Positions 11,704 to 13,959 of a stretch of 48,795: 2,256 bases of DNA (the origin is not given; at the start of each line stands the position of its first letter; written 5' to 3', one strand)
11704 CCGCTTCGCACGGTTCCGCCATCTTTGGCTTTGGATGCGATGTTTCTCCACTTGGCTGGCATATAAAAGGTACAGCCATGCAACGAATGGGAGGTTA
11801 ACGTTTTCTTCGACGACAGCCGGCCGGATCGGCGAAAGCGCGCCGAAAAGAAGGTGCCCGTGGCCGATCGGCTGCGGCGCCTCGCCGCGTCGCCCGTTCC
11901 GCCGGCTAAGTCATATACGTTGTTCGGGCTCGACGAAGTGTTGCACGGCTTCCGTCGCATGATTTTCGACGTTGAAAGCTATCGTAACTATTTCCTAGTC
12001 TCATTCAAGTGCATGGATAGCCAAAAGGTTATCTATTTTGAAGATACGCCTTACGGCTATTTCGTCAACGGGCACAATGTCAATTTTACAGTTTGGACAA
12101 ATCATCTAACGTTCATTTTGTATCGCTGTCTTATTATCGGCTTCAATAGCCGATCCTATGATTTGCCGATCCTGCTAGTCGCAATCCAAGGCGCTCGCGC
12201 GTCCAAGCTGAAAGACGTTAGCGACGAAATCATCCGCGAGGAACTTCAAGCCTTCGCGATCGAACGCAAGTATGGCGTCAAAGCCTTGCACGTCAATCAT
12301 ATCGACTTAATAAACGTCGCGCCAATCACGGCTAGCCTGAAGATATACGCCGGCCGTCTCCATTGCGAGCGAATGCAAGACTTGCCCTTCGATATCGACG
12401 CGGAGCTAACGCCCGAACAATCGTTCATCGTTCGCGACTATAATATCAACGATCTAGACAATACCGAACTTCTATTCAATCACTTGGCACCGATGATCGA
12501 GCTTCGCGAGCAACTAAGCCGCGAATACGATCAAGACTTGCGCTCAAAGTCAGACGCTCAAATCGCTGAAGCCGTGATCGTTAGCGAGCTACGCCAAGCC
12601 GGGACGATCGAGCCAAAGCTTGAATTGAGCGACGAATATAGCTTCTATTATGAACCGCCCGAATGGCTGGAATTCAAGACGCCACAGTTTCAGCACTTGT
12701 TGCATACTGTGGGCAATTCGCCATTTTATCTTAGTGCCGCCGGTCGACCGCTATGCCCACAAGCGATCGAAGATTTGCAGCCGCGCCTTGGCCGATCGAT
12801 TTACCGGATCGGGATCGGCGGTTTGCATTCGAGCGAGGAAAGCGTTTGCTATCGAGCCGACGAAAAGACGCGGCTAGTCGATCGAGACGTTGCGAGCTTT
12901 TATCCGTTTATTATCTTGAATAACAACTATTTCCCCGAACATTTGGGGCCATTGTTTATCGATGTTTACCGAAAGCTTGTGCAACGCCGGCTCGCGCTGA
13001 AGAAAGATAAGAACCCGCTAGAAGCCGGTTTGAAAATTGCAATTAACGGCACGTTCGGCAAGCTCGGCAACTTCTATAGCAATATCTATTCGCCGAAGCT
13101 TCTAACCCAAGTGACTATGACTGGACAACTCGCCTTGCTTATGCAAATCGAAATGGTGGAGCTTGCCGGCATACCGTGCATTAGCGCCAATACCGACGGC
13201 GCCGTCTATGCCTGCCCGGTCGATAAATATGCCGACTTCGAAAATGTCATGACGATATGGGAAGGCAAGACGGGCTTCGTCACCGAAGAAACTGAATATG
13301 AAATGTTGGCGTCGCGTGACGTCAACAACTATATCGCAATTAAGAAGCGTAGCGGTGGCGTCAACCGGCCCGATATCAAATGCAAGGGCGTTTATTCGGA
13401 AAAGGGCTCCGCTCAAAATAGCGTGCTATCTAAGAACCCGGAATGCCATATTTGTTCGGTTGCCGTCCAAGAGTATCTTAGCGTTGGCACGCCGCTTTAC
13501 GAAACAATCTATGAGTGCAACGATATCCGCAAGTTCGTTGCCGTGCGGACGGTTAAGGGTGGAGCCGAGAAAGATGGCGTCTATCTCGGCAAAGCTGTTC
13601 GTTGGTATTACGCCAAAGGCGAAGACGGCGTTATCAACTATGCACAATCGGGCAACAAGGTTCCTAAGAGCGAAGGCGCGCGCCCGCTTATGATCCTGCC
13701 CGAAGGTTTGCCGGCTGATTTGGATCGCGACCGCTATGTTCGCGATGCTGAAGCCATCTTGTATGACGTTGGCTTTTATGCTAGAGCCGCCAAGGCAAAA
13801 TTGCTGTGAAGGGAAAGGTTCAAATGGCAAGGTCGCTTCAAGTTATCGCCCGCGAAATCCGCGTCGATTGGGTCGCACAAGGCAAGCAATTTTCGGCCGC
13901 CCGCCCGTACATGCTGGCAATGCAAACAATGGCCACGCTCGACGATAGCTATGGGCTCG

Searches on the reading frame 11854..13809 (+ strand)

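Call 34: search_protein_families(library=phrogs, proteins=[window:11854-13809:+], max_evalue=0.001)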
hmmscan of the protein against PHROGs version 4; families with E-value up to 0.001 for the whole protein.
window:11854-13809:+ (651 aa): 5 families
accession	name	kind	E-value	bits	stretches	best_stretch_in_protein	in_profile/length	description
phrog_1252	-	DNA, RNA and nucleotide metabolism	1.8e-186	622.5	1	29-646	48-658/663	DNA polymerase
phrog_18505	-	DNA, RNA and nucleotide metabolism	3.3e-19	70.3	1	358-570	6-208/349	DNA polymerase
phrog_4210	-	DNA, RNA and nucleotide metabolism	2.4e-12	46.5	1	36-212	723-876/1304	DNA polymerase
phrog_262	-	DNA, RNA and nucleotide metabolism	1.5e-06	27.6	0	390-435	513-558/856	DNA polymerase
phrog_11768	-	DNA, RNA and nucleotide metabolism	0.00068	19.3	0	368-406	396-433/647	DNA polymerase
